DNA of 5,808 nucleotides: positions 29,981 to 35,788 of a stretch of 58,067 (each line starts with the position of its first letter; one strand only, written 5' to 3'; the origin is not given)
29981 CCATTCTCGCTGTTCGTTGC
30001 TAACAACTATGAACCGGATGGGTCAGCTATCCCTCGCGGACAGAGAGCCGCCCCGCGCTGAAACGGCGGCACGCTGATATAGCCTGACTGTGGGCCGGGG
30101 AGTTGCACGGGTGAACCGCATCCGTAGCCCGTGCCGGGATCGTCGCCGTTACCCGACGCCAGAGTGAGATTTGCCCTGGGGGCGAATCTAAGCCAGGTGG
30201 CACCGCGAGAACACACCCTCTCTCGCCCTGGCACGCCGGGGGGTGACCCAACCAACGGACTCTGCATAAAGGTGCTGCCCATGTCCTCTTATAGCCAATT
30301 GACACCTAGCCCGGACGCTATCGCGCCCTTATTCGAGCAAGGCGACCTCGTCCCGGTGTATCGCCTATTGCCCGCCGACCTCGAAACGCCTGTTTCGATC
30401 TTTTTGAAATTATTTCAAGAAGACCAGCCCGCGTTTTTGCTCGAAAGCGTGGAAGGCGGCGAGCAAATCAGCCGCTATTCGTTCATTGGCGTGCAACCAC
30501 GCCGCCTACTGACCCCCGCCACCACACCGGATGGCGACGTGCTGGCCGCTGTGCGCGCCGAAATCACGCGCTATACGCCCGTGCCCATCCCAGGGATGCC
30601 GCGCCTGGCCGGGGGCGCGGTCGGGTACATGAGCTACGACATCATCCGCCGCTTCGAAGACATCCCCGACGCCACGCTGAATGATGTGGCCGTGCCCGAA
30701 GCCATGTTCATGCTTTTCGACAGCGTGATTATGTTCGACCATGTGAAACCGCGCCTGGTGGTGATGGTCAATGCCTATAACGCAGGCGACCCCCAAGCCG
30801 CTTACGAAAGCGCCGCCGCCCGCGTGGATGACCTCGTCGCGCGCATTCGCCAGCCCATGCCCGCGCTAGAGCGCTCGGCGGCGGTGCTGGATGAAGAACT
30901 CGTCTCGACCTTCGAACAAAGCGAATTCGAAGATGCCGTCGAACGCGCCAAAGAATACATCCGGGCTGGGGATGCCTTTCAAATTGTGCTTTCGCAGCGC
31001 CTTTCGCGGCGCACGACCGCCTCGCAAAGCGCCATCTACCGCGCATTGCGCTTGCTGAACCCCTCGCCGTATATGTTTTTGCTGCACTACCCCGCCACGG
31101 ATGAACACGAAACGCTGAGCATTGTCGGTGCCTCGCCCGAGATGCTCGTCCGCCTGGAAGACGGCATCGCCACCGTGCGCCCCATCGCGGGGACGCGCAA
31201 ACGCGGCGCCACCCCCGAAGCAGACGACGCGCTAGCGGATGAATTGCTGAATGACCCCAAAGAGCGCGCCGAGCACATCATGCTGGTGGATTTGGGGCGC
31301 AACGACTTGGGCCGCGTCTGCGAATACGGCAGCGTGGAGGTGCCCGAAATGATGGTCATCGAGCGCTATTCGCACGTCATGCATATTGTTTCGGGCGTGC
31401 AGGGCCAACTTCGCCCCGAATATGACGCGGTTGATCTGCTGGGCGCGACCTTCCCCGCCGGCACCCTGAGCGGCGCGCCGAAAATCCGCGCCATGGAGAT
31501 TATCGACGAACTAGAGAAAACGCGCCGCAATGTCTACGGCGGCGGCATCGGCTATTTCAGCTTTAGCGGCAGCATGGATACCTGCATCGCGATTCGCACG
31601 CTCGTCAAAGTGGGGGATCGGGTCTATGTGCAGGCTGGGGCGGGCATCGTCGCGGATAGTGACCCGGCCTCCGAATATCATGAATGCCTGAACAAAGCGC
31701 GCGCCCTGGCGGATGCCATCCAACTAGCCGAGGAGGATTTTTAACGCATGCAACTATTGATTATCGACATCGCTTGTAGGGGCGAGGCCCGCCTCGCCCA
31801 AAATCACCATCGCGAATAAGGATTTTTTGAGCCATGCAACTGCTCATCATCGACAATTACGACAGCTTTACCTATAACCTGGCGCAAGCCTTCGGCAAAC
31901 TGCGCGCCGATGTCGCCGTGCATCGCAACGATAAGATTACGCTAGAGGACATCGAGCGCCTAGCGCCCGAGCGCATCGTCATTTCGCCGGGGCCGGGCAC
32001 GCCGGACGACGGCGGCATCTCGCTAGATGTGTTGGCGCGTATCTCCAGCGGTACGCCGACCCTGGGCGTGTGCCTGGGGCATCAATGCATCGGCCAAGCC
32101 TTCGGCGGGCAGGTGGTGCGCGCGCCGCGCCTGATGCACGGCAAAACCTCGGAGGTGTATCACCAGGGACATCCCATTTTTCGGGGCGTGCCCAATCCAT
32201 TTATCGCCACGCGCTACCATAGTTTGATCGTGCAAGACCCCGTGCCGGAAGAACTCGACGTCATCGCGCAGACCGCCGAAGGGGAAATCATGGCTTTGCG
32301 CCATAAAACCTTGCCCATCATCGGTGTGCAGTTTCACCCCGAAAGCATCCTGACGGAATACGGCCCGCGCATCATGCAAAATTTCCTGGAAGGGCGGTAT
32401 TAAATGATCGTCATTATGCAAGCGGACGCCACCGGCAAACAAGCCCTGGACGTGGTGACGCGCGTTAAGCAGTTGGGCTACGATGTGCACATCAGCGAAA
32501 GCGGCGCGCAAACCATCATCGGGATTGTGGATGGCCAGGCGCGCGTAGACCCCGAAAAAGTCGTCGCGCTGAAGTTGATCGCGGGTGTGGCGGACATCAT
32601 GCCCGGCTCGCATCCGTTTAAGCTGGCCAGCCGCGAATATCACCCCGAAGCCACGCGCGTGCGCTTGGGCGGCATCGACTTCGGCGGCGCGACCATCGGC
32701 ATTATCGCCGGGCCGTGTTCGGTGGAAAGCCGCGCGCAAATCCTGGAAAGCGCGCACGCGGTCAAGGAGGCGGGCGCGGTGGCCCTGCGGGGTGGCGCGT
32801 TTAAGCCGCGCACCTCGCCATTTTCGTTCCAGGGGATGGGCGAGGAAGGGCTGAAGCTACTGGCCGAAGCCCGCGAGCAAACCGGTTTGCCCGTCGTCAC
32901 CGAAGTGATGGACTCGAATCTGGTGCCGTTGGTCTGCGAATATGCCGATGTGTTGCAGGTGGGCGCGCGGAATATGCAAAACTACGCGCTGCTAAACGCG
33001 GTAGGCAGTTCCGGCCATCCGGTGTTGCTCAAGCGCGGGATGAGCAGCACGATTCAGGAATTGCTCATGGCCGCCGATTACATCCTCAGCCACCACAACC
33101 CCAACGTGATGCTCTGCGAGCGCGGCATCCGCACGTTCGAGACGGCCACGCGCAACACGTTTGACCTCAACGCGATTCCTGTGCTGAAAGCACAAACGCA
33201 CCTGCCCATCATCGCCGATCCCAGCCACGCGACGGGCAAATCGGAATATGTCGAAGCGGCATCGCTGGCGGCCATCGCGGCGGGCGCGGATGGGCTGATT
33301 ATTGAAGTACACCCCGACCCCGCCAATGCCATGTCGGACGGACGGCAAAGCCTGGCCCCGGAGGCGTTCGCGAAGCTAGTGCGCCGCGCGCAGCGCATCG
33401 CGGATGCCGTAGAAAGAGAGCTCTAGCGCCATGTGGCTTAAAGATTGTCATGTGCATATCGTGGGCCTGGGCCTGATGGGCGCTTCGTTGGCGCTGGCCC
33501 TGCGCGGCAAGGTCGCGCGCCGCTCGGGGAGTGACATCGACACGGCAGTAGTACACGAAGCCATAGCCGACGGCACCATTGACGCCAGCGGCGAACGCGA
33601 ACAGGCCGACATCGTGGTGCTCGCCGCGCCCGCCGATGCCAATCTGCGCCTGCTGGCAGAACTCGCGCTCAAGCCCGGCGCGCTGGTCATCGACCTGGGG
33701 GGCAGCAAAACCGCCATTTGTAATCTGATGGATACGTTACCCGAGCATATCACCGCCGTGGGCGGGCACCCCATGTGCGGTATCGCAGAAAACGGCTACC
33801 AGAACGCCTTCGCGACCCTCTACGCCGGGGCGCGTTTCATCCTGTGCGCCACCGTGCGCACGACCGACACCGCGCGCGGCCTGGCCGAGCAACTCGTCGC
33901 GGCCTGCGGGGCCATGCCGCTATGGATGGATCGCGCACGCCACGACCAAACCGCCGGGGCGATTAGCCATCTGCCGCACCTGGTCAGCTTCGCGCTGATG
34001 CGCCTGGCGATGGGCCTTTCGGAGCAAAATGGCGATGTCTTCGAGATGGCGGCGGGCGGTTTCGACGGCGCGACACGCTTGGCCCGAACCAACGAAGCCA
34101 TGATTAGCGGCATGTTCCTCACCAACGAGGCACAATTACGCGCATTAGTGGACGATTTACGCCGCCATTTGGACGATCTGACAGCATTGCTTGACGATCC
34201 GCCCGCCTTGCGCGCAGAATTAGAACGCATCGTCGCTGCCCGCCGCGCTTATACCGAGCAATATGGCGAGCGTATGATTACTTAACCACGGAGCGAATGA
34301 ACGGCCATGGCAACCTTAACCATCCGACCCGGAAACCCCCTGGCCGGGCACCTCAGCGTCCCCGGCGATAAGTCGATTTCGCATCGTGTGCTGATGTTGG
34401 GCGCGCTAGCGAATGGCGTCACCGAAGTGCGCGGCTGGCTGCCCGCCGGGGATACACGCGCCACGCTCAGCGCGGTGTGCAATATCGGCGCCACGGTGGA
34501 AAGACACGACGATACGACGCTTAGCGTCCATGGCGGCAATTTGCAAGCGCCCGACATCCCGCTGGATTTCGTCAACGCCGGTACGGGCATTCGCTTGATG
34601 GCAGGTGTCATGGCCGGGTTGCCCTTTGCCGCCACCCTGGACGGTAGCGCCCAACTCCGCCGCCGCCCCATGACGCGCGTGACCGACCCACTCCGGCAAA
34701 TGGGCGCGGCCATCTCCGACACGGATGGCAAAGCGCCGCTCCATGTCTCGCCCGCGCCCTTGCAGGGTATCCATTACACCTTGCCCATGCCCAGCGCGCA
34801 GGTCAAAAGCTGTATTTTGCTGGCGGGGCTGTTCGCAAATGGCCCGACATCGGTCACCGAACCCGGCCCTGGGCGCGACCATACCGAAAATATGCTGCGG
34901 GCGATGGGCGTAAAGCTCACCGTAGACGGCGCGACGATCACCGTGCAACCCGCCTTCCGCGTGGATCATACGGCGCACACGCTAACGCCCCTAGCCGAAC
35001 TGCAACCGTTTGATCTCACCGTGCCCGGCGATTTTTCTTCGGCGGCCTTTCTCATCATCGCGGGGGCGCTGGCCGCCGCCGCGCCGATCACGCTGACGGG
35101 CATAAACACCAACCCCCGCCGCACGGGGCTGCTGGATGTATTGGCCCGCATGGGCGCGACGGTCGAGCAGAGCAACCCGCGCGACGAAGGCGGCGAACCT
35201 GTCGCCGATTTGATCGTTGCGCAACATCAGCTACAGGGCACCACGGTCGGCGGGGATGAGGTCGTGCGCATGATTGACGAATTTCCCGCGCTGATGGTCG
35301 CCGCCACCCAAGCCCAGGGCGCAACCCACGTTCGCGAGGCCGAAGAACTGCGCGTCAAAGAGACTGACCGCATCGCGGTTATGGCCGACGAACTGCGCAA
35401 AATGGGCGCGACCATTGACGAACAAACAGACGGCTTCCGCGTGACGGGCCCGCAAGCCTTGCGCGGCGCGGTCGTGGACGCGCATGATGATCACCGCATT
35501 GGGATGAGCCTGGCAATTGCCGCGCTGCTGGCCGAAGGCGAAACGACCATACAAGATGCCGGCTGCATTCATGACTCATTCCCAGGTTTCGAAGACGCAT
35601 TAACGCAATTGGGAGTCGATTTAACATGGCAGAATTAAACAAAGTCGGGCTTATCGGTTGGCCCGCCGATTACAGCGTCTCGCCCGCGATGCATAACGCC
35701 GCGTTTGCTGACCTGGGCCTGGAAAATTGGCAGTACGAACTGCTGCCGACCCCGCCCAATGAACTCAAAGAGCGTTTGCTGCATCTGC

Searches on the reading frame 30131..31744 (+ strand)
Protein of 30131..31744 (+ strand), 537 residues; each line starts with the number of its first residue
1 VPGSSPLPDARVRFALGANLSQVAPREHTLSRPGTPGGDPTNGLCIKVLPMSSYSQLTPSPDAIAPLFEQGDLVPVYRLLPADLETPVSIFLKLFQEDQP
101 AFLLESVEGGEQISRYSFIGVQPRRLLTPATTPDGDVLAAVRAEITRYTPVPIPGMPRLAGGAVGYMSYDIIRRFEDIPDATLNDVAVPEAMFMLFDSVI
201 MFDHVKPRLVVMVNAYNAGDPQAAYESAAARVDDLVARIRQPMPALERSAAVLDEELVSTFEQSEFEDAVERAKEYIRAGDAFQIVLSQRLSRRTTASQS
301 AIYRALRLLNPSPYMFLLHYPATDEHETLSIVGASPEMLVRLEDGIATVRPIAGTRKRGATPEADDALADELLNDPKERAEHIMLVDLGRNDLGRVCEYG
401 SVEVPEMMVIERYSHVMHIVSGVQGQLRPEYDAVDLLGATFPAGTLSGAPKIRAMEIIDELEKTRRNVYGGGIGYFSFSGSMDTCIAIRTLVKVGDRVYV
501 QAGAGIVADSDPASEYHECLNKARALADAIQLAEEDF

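Call 51: search_protein_families(library=pfam, proteins=[window:30131-31744:+], max_evalue=0.00001)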
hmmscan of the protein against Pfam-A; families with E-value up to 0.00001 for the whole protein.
window:30131-31744:+ (537 aa): 2 families
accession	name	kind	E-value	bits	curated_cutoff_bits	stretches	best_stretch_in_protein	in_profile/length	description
PF00425.24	Chorismate_bind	-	1.5e-92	310.3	27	1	263-522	2-257/257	chorismate binding enzyme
PF04715.19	Anth_synt_I_N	-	3.6e-29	102.3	23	1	83-210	1-139/140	Anthranilate synthase component I, N terminal region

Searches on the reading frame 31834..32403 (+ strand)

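Call 64: search_protein_families(library=pfam, proteins=[window:31834-32403:+], max_evalue=0.001)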
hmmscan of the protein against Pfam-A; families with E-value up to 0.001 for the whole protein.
window:31834-32403:+ (189 aa): 2 families
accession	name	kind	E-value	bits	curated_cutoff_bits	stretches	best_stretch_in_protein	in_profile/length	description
PF00117.34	GATase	-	5.1e-59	199.6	22.8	1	4-185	1-187/190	Glutamine amidotransferase class-I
PF07722.19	Peptidase_C26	-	2.1e-09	37.9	20.5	1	68-170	100-219/219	Peptidase C26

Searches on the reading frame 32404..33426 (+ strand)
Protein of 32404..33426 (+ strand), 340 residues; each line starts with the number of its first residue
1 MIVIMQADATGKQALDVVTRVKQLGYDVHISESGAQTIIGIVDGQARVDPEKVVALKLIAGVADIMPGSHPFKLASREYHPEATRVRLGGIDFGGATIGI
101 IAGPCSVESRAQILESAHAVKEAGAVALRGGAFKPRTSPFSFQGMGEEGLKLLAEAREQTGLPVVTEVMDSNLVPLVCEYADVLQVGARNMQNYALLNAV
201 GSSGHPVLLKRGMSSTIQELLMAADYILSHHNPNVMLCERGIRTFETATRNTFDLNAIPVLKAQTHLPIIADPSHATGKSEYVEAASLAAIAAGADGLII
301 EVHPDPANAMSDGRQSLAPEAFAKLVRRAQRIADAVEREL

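Call 51: search_protein_families(library=pfam, proteins=[window:32404-33426:+], max_evalue=0.00001)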
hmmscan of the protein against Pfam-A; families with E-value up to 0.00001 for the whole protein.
window:32404-33426:+ (340 aa): 3 families
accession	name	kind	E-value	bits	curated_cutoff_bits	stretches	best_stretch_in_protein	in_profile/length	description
PF00793.26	DAHP_synth_1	-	1.6e-76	257.3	25.5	1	96-326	16-261/270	DAHP synthetase I family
PF18152.6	DAHP_snth_FXD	-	1.2e-11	44.7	27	1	1-65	1-65/67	DAHP synthase ferredoxin-like domain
PF03102.20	NeuB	-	4.6e-11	43.1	22.1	1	145-336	53-236/241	NeuB family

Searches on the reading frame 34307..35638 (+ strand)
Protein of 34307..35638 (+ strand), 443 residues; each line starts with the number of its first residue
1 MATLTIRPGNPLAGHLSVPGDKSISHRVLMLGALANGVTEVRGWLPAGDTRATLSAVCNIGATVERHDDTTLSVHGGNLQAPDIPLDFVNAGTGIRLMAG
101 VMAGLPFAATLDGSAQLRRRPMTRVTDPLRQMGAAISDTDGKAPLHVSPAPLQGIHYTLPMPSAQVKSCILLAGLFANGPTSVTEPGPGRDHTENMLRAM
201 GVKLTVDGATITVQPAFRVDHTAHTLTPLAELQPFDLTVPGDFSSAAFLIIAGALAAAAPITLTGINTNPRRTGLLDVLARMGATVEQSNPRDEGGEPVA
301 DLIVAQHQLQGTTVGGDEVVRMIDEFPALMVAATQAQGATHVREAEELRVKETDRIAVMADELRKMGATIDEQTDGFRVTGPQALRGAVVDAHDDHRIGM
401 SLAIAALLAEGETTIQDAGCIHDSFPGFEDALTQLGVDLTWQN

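Call 51: search_protein_families(library=pfam, proteins=[window:34307-35638:+], max_evalue=0.00001)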
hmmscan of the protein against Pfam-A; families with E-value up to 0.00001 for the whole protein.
window:34307-35638:+ (443 aa): 1 family
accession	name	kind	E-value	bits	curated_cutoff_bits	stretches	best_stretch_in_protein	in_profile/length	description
PF00275.25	EPSP_synthase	-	2.1e-113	379.6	22.8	1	7-432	2-417/417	EPSP synthase (3-phosphoshikimate 1-carboxyvinyltransferase)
